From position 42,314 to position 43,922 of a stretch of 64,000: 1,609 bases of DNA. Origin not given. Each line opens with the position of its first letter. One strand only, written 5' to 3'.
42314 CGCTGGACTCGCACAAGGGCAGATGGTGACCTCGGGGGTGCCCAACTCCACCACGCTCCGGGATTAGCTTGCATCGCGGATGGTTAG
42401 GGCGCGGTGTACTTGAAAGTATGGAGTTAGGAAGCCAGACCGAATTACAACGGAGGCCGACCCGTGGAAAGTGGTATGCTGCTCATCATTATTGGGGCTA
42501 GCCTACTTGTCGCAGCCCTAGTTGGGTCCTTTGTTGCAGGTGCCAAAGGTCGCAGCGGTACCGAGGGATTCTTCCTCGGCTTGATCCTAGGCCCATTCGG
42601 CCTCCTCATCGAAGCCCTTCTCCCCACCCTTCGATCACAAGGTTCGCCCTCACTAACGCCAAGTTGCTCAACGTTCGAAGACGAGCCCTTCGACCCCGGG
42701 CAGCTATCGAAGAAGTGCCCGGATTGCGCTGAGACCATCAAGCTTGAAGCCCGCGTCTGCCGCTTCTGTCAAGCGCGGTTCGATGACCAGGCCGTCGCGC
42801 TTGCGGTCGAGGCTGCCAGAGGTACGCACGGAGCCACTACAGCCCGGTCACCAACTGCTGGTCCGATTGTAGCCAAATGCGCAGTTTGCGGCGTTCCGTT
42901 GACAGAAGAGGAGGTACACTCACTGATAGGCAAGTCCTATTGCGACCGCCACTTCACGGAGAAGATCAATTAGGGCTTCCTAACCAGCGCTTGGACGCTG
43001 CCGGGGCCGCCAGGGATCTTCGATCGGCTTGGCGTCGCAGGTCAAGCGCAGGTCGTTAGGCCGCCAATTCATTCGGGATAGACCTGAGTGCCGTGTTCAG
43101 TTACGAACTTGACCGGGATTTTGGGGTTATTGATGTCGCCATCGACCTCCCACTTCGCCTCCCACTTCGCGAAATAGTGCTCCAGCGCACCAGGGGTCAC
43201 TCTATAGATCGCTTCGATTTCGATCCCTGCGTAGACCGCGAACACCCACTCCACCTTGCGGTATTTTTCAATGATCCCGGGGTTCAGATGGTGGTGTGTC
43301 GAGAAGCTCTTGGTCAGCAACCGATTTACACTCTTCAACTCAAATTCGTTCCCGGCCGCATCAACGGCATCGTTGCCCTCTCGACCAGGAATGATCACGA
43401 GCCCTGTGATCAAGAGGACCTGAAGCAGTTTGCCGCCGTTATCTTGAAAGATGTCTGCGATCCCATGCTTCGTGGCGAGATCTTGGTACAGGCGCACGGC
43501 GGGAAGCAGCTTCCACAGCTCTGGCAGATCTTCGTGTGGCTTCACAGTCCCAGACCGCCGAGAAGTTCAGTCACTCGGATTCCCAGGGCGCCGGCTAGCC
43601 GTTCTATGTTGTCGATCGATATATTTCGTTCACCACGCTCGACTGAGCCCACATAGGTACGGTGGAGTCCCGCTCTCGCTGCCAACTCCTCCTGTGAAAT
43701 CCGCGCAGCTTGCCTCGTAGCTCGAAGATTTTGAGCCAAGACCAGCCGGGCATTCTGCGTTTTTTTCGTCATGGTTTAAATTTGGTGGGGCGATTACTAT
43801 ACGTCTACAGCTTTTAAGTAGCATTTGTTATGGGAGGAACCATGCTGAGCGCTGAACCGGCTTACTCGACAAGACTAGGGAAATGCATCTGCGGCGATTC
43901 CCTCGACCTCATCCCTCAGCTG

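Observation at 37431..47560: About 10 kb lower-GC accessory island bounded by a G-run tract and a recombinase relic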

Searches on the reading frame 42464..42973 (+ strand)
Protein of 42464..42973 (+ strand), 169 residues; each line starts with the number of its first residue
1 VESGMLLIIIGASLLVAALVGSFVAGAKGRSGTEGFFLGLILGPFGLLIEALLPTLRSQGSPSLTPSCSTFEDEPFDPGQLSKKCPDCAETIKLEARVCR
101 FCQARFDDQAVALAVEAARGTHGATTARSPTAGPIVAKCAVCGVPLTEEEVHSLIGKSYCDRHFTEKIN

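Call 6: search_protein_families(library=pfam, proteins=[window:42464-42973:+], max_evalue=0.01)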
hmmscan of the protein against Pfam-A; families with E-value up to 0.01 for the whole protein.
window:42464-42973:+ (169 aa): 3 families
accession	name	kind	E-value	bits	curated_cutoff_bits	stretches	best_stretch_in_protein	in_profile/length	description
PF10571.15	UPF0547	-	2e-06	28.2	29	1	83-106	1-24/26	Uncharacterised protein family UPF0547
PF00412.28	LIM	-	0.0027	18.3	22.9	1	138-166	28-56/58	LIM domain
PF18912.6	DZR_2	-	0.0043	17.3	27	0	84-108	23-48/56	Double zinc ribbon domain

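Call 23: search_protein_families(library=padloc, proteins=[window:42464-42973:+], max_evalue=0.01)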
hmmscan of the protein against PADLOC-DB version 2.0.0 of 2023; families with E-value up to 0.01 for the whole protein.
window:42464-42973:+ (169 aa): 0 families

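Call 43: search_protein_families(library=ncbifam, proteins=[window:42464-42973:+], max_evalue=0.01)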
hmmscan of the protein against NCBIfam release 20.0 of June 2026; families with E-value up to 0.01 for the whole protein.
window:42464-42973:+ (169 aa): 2 families
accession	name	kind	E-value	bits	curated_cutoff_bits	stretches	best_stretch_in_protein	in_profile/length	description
TIGR04086.1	TIGR04086_membr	hypoth_equivalog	0.0058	16.8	30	1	4-59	33-86/115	TIGR04086 family membrane protein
NF041023.1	PP0621_fam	subfamily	0.0074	16.5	45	1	125-162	28-68/71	PP0621 family protein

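Call 49: search_protein_families(library=phrogs, proteins=[window:42464-42973:+], max_evalue=0.01)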
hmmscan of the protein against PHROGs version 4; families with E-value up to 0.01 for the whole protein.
window:42464-42973:+ (169 aa): 4 families
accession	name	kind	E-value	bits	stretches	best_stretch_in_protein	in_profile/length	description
phrog_8436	-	unknown function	3.7e-09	37.7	1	14-108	7-89/110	-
phrog_8032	-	unknown function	1.1e-05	26.7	1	80-120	71-111/173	-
phrog_23817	-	unknown function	0.00078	20.5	1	83-107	6-30/110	-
phrog_36481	-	unknown function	0.0022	19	0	78-123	10-55/60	-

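Call 51: find_homologous_proteins(query=window:42464-42973:+, max_evalue=0.00001)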
Query window:42464-42973:+ (169 aa): 23 proteins with E <= 0.00001 among 745 candidates.
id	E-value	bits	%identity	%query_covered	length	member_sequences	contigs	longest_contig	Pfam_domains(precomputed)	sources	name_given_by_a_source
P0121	3.6e-92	325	89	100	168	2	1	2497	-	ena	-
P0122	4.9e-29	119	56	69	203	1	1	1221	-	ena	-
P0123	9.3e-21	92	42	85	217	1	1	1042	-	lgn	-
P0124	2.9e-17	81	70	28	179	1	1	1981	PF10571.16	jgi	jgi:hypothetical protein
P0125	3.1e-17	81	43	70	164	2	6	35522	-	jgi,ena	jgi:hypothetical protein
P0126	1.1e-15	76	40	64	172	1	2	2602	PF12773.14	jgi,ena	-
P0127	1.7e-15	75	38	71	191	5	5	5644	-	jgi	jgi:hypothetical protein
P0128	3.9e-15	74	38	82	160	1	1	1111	-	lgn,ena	-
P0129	8.9e-14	70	35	58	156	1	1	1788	-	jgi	jgi:hypothetical protein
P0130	4.7e-13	67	38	55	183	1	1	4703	PF12773.14,PF17032.11,PF28085.1,PF10571.16,PF13248.12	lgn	-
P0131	1.4e-12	66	35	67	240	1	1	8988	PF18912.7,PF12773.14,PF17032.11,PF10571.16,PF13248.12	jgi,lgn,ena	-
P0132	2.2e-12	65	37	68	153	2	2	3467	-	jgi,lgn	jgi:hypothetical protein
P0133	3.0e-12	65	36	73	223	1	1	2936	PF12773.14,PF10571.16,PF13248.12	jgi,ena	-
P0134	4.0e-12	64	37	56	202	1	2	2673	PF12773.14,PF17032.11,PF10571.16,PF13248.12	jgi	-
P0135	6.6e-12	64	37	69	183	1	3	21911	PF12773.14,PF28085.1,PF10571.16,PF13248.12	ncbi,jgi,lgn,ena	-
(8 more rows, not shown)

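Call 52: find_encoding_contigs(protein=P0121, flank=10000, max_places=4)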
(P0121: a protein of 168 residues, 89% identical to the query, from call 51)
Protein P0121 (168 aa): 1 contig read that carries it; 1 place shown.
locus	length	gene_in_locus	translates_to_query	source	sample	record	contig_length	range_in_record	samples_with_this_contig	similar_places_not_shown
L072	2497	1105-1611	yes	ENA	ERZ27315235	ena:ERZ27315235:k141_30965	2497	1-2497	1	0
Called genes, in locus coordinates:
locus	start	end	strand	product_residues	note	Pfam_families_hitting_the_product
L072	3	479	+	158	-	?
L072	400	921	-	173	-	-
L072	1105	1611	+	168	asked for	-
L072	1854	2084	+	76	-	PF09720:Unstab_antitox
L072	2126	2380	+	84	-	-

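Call 93: find_encoding_contigs(protein=window:42464-42973:+, flank=10000, max_places=8)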
Protein window:42464-42973:+ (169 aa): 2 contigs read that carry it; 2 places shown.
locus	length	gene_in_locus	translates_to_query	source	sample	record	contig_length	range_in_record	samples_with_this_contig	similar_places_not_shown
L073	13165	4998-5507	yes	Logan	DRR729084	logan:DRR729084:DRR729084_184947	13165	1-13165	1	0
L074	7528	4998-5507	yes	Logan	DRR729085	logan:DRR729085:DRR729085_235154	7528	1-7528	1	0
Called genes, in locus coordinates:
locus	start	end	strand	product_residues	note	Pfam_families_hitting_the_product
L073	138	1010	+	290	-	PF01972:SDH_protease, PF25145:NfeD1b_N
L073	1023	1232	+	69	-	-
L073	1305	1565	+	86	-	-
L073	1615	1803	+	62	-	-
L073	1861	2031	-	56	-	-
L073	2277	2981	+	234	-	-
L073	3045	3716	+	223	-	-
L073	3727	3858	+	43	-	-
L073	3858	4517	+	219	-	PF13643:DUF4145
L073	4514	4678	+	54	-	-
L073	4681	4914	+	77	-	-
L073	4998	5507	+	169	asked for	-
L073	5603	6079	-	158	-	PF09225:Endonuc-PvuII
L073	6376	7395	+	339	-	PF01555:N6_N4_Mtase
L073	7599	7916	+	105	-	PF13376:OmdA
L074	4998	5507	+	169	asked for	-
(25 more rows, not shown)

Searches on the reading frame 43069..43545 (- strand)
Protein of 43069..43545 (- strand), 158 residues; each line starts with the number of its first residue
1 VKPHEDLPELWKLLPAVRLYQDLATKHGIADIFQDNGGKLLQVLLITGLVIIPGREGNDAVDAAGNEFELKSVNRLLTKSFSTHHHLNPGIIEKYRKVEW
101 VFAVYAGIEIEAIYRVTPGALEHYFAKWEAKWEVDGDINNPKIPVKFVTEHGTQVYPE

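Call 6: search_protein_families(library=pfam, proteins=[window:43069-43545:-], max_evalue=0.01)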
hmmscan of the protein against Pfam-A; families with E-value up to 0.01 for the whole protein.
window:43069-43545:- (158 aa): 1 family
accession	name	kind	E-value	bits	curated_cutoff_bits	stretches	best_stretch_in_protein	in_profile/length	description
PF09225.16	Endonuc-PvuII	-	2.9e-60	203.2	25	1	6-156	2-155/155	Restriction endonuclease PvuII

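Call 17: find_encoding_contigs(protein=window:43069-43545:-, flank=10000, max_places=10)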
Protein window:43069-43545:- (158 aa): 2 contigs read that carry it; 2 places shown.
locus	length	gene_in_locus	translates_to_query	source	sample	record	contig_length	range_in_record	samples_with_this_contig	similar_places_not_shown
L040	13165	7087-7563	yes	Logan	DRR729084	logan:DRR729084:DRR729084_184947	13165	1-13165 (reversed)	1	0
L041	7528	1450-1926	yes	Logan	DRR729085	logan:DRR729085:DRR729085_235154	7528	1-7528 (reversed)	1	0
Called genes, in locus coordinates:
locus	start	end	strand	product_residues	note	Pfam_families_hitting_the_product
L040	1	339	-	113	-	?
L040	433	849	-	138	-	-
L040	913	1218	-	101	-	PF05534:HicB (weak)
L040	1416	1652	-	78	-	PF13470:PIN_3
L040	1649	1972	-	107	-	-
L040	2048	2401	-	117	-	PF00903:Glyoxalase, PF19581:Glyoxalase_7 (weak)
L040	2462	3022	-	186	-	PF11528:DUF3224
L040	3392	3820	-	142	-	PF00583:Acetyltransf_1, PF13673:Acetyltransf_10, PF13508:Acetyltransf_7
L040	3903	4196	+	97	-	-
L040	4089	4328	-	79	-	PF16277:DUF4926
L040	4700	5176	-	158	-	-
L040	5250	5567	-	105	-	PF13376:OmdA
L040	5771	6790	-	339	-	PF01555:N6_N4_Mtase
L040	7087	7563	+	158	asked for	PF09225:Endonuc-PvuII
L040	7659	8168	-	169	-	-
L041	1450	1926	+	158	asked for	PF09225:Endonuc-PvuII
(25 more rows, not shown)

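Call 23: search_protein_families(library=padloc, proteins=[window:43069-43545:-], max_evalue=0.01)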
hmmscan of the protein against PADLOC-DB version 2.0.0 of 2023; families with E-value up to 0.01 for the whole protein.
window:43069-43545:- (158 aa): 2 families
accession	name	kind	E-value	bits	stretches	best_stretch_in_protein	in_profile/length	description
PDLC03536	REase_II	-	1.3e-66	222.6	1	5-154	84-235/237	Type II restriction enzyme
PDLC03554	REase_II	-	1.9e-62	208.4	1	4-155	6-159/187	Type II restriction enzyme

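Call 42: search_solved_structures(query=window:43069-43545:-, max_evalue=0.001, show_alignments=1)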
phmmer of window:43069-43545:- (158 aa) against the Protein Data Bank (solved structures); distinct sequences matched with E-value up to 0.001: 6.
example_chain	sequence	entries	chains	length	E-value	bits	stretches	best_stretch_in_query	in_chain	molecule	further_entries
3ksk_A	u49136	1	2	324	2.5e-139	463.2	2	4-156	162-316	Type-2 restriction enzyme PvuII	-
1eyu_A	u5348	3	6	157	1.9e-69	235.9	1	4-156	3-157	TYPE II RESTRICTION ENZYME PVUII | PROTEIN (PVUII (E.C.3.1.21.4))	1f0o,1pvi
1h56_A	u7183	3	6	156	2.5e-69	235.5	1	4-156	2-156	TYPE II RESTRICTION ENZYME PVUII | Pvu II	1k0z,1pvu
1ni0_A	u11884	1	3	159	3.3e-69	235.1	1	4-156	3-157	Type II restriction enzyme PvuII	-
3pvi_A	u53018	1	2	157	1.9e-68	232.7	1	4-156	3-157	PROTEIN (PVUII ENDONUCLEASE)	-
2pvi_A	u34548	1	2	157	2.3e-67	229.2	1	4-156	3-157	TYPE II RESTRICTION ENZYME PVUII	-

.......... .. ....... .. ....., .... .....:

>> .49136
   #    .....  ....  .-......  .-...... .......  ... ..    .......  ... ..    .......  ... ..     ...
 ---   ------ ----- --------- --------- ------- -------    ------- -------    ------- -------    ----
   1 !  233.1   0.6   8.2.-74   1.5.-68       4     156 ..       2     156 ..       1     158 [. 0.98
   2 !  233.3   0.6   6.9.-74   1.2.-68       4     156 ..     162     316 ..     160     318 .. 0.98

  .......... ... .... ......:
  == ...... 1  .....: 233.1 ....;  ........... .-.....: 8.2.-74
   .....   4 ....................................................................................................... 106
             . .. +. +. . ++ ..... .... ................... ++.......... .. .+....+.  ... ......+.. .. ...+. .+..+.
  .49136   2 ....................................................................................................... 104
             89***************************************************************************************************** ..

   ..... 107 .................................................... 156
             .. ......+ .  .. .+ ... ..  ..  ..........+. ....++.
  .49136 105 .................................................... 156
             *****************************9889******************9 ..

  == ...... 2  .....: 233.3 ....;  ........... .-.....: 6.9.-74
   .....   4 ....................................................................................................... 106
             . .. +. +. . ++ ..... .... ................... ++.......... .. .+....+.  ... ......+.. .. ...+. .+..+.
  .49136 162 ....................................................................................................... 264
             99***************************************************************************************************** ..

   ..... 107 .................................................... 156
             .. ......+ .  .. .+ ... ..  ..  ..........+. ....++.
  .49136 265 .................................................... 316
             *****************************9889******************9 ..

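Call 72: find_homologous_proteins(query=window:43069-43545:-, max_evalue=1e-30)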
Query window:43069-43545:- (158 aa): 4100 proteins with E <= 1e-30 among 4183 candidates; the best 120 are listed.
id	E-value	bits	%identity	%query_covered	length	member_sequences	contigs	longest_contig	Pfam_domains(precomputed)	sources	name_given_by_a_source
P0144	5.5e-103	360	100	100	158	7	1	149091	PF09225.18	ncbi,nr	ncbi:MAG: hypothetical protein SFU57_02325 [Gemmatimonadales bacterium]|nr:hypothetical protein [Gem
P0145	5.1e-71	256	74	99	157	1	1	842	PF09225.18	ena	-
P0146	5.2e-71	256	73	99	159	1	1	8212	PF09225.18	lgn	-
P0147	1.2e-70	255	72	99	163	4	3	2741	PF09225.18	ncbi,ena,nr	ncbi:MAG: restriction endonuclease [Chloroflexi bacterium]|nr:restriction endonuclease [Chloroflexot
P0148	2.8e-70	253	71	99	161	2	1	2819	PF09225.18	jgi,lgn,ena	-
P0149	1.1e-69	251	70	99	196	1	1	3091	PF09225.18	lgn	-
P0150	1.6e-69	251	72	99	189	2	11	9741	PF09225.18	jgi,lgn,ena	-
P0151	1.6e-69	251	70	99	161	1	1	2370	PF09225.18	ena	-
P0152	5.4e-69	249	69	100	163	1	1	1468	PF09225.18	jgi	jgi:hypothetical protein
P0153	6.4e-69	249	74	99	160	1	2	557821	PF09225.18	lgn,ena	-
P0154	7.1e-69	249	74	99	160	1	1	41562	PF09225.18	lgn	-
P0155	1.4e-68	248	70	99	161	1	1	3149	PF09225.18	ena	-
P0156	2.0e-68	247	72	99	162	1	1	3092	PF09225.18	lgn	-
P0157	2.6e-68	247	72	99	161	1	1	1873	PF09225.18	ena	-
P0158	3.3e-68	247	71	99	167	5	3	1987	PF09225.18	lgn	-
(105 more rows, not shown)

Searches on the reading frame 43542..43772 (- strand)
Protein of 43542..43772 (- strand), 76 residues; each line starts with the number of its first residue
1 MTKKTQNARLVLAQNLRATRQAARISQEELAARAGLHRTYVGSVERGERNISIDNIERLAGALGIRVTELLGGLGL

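Call 6: search_protein_families(library=pfam, proteins=[window:43542-43772:-], max_evalue=0.01)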
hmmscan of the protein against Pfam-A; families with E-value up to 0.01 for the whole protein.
window:43542-43772:- (76 aa): 6 families
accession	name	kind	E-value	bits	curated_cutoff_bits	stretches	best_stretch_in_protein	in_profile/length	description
PF01381.28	HTH_3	-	1.2e-15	57.7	23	1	16-70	1-55/55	Helix-turn-helix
PF13560.12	HTH_31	-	3.5e-11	43.7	27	1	12-67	2-58/64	Helix-turn-helix domain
PF13443.12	HTH_26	-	5.8e-07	30.1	22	1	15-71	1-58/63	Cro/C1-type HTH DNA-binding domain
PF13744.12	HTH_37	-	1.4e-05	25.2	27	1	7-67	14-75/80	Helix-turn-helix domain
PF12844.13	HTH_19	-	0.00057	20.2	30.2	1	14-72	2-60/64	Helix-turn-helix domain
PF13404.12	HTH_AsnC-type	-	0.0041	17.4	27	1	16-41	9-34/42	AsnC-type helix-turn-helix domain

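Call 23: search_protein_families(library=padloc, proteins=[window:43542-43772:-], max_evalue=0.01)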
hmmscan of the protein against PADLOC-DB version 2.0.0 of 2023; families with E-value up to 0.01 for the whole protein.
window:43542-43772:- (76 aa): 19 families
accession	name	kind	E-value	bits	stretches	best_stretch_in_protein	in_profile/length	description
PDLC03665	Control_protein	-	4.9e-26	88.8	1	5-71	2-69/77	control protein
PDLC03671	Control_protein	-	1.5e-16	58.4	1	10-75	13-78/84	control protein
PDLC03664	Control_protein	-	1.8e-16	58.3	1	12-71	14-73/74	control protein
PDLC03666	Control_protein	-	3.1e-15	54.4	1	17-70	12-65/77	control protein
PDLC02926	HTH_VI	-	1.8e-12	45.3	1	12-70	2-60/92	-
PDLC04142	capH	-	2.8e-11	42.4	1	11-72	6-67/103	capH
PDLC03952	RmrA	-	5.6e-09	33.3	1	2-64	13-75/395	-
PDLC03536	REase_II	-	1.4e-07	29.4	1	9-71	8-70/237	Type II restriction enzyme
PDLC03668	Control_protein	-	1.1e-06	27.1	1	21-61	18-58/79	control protein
PDLC03953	RmrA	-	2.2e-05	21.9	1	13-65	7-59/373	-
PDLC03949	RmrA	-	4.3e-05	20.5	1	14-67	5-58/363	-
PDLC03954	RmrA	-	0.0001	19.4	1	13-68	12-67/380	-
PDLC04775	PDC-M69A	-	0.00018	20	1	15-71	11-67/113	-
PDLC03947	RmrA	-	0.0011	15.9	1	2-60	2-60/383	-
PDLC03943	RmrA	-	0.0012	16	1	14-65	5-56/370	-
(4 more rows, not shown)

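Call 95: search_solved_structures(query=window:43542-43772:-, max_evalue=0.00001)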
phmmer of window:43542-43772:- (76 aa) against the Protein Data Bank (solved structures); distinct sequences matched with E-value up to 0.00001: 5.
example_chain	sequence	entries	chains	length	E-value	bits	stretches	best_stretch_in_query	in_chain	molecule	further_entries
3vk0_A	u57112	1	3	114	2.6e-13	52.9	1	5-71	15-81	Transcriptional regulator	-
2b5a_A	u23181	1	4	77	1.3e-12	50.6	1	13-67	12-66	C.BclI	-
1y7y_A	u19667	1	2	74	1.5e-12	50.4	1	12-70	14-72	C.AhdI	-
9xz9_A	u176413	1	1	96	4.6e-08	36.3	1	10-71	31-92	Quorum sensing controller protein QseC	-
6jq1_A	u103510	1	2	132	7e-06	29.4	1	10-74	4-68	Transcriptional regulator, XRE family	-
